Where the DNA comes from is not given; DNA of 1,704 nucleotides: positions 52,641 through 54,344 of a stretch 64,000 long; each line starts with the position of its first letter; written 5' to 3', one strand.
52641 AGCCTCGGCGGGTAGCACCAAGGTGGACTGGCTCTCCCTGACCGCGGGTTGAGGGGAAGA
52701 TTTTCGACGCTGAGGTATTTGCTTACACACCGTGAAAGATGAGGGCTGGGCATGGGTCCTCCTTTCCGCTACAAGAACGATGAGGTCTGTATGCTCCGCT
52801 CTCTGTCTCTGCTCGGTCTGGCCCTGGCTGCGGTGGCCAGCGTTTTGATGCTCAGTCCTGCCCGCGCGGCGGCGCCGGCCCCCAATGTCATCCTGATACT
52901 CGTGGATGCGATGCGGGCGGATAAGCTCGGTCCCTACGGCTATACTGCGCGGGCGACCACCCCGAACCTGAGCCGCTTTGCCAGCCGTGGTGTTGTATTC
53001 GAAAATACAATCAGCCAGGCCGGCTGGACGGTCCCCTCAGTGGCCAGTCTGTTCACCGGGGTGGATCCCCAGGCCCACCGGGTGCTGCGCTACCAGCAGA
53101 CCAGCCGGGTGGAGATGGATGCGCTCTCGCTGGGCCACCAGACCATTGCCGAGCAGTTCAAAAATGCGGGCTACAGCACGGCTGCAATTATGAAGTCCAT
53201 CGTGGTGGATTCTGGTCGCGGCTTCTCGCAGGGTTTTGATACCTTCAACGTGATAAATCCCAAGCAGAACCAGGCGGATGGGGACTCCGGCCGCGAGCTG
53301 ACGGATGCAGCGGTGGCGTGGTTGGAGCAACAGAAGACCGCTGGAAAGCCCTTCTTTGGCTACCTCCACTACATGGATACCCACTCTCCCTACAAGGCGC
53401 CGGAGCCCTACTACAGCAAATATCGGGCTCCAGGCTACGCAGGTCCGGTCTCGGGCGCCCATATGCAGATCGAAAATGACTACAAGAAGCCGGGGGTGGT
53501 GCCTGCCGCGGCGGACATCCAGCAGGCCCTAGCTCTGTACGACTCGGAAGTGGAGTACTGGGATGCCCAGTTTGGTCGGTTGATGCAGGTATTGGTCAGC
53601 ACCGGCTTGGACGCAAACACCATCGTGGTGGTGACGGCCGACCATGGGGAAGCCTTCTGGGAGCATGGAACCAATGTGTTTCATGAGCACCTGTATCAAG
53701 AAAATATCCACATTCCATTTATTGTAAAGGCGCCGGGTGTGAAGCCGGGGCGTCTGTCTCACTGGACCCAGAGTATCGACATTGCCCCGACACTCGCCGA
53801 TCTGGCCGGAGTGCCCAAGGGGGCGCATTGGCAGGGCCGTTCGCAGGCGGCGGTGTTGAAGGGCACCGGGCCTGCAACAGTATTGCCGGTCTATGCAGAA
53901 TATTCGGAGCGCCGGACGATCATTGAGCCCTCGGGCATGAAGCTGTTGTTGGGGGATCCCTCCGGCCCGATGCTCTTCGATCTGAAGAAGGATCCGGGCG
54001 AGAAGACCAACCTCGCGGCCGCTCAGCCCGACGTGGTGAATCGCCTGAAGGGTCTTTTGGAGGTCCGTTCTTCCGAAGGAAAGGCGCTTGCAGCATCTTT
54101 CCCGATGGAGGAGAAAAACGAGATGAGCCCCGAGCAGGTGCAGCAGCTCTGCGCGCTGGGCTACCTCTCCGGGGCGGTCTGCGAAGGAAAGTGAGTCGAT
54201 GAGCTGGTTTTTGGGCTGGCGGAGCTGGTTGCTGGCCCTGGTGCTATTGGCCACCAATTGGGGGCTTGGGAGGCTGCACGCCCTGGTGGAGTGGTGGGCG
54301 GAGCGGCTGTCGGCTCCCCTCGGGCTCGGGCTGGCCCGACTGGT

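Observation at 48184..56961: Tandemly duplicated module: secreted Thr-type sulfatase-fold enzyme + accessory protein + GT-C membrane protein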

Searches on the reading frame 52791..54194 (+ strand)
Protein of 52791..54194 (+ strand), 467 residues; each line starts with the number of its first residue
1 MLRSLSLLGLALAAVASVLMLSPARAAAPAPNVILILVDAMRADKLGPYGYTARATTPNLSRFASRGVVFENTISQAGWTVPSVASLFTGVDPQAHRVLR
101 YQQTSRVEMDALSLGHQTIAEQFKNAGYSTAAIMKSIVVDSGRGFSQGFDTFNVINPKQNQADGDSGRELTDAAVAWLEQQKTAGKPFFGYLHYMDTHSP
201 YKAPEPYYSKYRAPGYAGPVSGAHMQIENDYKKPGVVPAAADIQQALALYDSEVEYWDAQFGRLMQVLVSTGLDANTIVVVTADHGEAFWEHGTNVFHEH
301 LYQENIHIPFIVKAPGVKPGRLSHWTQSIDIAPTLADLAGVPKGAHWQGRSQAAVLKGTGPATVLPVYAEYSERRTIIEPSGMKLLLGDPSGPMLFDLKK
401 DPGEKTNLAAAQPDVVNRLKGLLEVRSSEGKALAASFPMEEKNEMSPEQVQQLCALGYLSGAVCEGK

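Call 5: search_protein_families(library=pfam, proteins=[window:52791-54194:+], max_evalue=0.01)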
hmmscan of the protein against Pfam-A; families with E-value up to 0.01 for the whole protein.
window:52791-54194:+ (467 aa): 4 families
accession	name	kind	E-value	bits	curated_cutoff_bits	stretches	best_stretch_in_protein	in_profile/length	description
PF00884.28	Sulfatase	-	1.5e-52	179.3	25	1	31-341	1-301/301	Sulfatase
PF01663.27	Phosphodiest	-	5.5e-14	53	23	1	33-291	1-225/342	Type I phosphodiesterase / nucleotide pyrophosphatase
PF16347.10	SGSH_C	-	1.4e-10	42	29.3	1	300-417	10-142/154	N-sulphoglucosamine sulphohydrolase, C-terminal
PF14707.11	Sulfatase_C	-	0.00031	21.8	30.9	1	393-435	56-98/127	C-terminal region of aryl-sulfatase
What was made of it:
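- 52791..54194 (+): S2: 467-aa exported Thr-type sulfatase-fold enzyme with a signal peptide ending ARA|AA, the putative nucleophile T80, and a C-terminal LCALGYL tail. Pfam Sulfatase 1.5e-52 (call 5).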

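Call 6: search_protein_families(library=ncbifam, proteins=[window:52791-54194:+], max_evalue=0.01)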
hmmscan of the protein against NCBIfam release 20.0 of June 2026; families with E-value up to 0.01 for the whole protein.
window:52791-54194:+ (467 aa): 15 families
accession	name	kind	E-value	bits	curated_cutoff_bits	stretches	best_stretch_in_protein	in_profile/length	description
NF010322.0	PRK13759.1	equivalog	8.3e-48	163.1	481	2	172-412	187-440/486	arylsulfatase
TIGR03417.1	chol_sulfatase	equivalog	5.5e-39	134.4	433.45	2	182-422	179-432/500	choline-sulfatase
NF045661.1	HdlasePehA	equivalog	2.1e-34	119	900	3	240-363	274-399/506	phosphoric/sulfuric ester hydrolase PehA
NF052527.1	Mn_arylsulf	exception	1.3e-29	103.5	850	2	31-143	2-108/479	manganese-dependent arylsulfatase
NF038282.1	LapC_YejM_PbgA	exception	7.7e-12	44.3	825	1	242-336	406-497/584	LPS biosynthesis-modulating metalloenzyme YejM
NF038075.1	fam_STM4013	hypoth_equivalog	1.7e-07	31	250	1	253-301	203-247/261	STM4013/SEN3800 family hydrolase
NF042991.1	alk_phos_PafA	equivalog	1.5e-06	26.9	650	1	288-341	485-538/554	alkaline phosphatase PafA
NF053595.1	LptchSynLtaSGpos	equivalog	3e-06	26.1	970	1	244-341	424-528/626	lipoteichoic acid synthase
NF007933.0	PRK10649.1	subfamily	5.3e-06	25.2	404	1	13-292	220-469/577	phosphoethanolamine transferase CptA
NF007160.0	PRK09598.1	equivalog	5.5e-06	25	561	1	32-89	225-282/523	phosphoethanolamine--lipid A transferase EptA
NF003766.0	PRK05362.1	equivalog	0.00012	21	256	1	250-344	303-385/396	phosphopentomutase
TIGR01696.1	deoB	equivalog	0.0002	20.3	341.2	1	252-341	295-373/381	phosphopentomutase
NF008619.0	PRK11598.1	equivalog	0.00071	18.2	660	0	244-296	415-467/546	phosphoethanolamine transferase EptA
NF008593.0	PRK11560.1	equivalog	0.00088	17.6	493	0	244-311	428-493/563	kdo(2)-lipid A phosphoethanolamine 7''-transferase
NF028537.1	P_eth_NH2_trans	domain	0.001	17.6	500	0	33-94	229-288/527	phosphoethanolamine--lipid A transferase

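Call 7: search_solved_structures(query=window:52791-54194:+, max_evalue=0.00001, show_alignments=4)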
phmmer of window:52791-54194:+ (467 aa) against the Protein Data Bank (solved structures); distinct sequences matched with E-value up to 0.00001: 81 (the best 60 are shown).
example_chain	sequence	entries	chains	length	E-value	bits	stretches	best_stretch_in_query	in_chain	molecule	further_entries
3b5q_A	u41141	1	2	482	6e-27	98.1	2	257-410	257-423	Putative sulfatase yidJ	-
5g2t_A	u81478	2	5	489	5.3e-26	95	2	257-410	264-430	2-O GLYCOSAMINOGLYCAN SULFATASE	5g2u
7lha_A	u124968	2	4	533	4.4e-25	92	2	30-209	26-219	Exo-L-galactose-6-sulfatase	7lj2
7oz8_AAA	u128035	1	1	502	6.9e-24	88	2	178-363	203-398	Choline-sulfatase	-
7p24_AAA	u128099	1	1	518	4.4e-23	85.4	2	245-409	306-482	Mucin-desulfating sulfatase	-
4uph_A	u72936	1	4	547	8.4e-23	84.5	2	241-361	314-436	SULFATASE (SULFURIC ESTER HYDROLASE) PROTEIN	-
6pt6_B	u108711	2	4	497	2.3e-22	83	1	162-409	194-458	exo-2S-iota carrageenan S1 sulfatase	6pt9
3ed4_A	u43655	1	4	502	2.3e-22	83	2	160-421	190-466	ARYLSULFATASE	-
7pth_A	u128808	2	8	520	2.4e-22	83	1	194-411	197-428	Choline sulfatase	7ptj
7stt_A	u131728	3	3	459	2.4e-22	82.9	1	30-443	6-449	N-acetylgalactosamine-6-sulfatase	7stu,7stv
6ptk_A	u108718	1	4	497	3.3e-22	82.5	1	162-409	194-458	exo-2S-iota carrageenan S1 sulfatase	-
6pt4_B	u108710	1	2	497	3.4e-22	82.5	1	162-409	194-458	exo-2S-iota carrageenan S1 sulfatase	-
9ihk_D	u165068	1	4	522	4.4e-22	82.1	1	170-409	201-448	Sulfatase_S1_30A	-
6fny_A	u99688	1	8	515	4.6e-22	82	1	194-411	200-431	Choline-sulfatase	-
6g5z_A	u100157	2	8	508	5.3e-22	81.8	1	194-411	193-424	Choline-sulfatase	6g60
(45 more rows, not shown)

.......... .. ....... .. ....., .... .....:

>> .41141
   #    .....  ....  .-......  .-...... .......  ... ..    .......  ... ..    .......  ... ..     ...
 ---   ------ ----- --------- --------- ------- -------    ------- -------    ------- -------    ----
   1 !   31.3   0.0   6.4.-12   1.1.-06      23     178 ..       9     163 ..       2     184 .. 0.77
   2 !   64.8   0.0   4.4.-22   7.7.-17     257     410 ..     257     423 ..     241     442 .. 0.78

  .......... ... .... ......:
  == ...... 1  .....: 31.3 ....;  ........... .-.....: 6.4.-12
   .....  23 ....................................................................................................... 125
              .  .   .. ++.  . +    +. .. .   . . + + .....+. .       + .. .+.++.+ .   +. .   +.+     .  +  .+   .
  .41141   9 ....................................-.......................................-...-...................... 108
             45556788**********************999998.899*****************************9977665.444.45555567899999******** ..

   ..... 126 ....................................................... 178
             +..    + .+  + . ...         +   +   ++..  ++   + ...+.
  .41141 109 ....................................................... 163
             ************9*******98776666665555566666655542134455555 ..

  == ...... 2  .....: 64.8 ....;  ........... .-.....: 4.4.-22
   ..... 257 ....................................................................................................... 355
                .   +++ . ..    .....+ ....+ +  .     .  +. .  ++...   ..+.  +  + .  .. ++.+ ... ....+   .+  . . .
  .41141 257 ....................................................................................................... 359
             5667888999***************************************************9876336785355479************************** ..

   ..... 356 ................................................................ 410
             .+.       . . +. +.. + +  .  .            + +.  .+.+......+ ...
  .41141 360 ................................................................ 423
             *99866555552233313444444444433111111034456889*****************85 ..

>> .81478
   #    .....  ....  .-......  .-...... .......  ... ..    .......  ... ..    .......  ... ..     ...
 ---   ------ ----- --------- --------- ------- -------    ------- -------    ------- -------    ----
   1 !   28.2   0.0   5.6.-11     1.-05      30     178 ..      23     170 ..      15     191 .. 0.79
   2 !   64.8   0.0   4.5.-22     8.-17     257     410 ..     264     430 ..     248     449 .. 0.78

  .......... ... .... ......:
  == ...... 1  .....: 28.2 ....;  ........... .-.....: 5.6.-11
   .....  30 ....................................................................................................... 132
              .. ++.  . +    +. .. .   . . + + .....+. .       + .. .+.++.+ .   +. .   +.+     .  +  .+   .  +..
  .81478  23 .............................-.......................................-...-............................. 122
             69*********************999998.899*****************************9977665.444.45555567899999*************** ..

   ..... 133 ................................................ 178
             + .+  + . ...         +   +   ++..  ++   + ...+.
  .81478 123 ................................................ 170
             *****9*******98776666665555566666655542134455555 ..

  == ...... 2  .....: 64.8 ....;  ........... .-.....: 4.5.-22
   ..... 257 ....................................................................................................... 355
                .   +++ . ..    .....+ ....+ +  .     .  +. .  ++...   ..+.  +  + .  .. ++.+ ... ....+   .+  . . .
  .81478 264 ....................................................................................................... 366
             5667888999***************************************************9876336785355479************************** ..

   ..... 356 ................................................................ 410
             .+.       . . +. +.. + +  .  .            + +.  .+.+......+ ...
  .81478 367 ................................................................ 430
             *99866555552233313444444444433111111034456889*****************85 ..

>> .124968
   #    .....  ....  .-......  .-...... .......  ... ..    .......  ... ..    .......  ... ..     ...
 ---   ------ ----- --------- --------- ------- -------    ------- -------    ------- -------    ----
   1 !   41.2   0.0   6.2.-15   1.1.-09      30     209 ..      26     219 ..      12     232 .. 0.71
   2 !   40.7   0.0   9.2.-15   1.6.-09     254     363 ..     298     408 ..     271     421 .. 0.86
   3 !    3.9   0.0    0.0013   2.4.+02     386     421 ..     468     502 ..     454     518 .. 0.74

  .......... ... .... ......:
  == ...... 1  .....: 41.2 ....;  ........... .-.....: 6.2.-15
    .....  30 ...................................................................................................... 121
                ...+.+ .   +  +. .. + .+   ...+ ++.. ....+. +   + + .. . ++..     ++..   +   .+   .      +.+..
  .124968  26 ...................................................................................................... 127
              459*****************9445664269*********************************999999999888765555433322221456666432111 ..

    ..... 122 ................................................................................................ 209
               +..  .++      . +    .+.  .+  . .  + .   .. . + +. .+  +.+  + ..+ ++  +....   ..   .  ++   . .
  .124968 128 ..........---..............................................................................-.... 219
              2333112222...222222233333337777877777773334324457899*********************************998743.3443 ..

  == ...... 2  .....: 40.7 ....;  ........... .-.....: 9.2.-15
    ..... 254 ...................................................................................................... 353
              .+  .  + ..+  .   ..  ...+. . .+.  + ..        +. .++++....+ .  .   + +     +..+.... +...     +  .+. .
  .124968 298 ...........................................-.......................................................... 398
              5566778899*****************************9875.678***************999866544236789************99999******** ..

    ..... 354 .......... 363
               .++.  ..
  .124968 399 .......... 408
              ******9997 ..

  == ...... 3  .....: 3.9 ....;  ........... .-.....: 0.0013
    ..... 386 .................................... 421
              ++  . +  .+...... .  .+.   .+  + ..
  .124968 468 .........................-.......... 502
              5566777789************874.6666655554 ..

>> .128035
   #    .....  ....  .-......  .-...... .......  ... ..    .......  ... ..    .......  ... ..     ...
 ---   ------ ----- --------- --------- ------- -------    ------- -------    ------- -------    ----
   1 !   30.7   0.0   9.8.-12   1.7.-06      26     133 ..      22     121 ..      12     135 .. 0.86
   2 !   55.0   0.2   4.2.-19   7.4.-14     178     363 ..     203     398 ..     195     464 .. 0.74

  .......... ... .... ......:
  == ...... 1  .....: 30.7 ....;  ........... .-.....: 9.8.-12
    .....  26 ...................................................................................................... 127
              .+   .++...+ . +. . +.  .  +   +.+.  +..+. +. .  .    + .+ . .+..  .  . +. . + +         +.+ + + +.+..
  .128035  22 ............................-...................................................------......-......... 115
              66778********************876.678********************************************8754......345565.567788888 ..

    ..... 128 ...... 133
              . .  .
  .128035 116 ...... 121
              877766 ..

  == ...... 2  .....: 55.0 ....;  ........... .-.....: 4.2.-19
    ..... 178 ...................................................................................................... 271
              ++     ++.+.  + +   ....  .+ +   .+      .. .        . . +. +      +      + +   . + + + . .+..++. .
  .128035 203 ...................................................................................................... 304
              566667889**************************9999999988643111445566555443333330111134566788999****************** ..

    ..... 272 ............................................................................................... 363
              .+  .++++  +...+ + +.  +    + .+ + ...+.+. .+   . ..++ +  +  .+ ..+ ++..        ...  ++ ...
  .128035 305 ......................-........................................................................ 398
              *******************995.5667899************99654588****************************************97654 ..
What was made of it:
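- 52791..54194 (+): T80 aligns with the formylglycine position (call 7).
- On Formylglycine-dependent sulfatase (SulfAtlas S1): Alignments to 3b5q, 5g2t, 7lha and 7oz8 put T80 on the Cys/Ser and V84 (M in S1) on the Arg (call 7).
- On Thr-nucleophile alkaline-phosphatase-superfamily phosphoryl-transfer enzymes (LtaS/EptA/OpgB/NPP type): T80 aligns with the nucleophile position (call 7).
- Checked: In phmmer alignments to four solved sulfatases, the T of W-T-V-P-S sits on the formylglycine Cys/Ser, and V84 sits on the motif Arg (call 7).
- Five of the ten canonical sulfatase residues are changed: second Asp to Ala, formylglycine to Thr, Arg to Val/Met, His to Ile, Lys to His (call 7). The motif Arg, the second metal Asp, and the His and Lys that bind sulfate are replaced (call 7).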
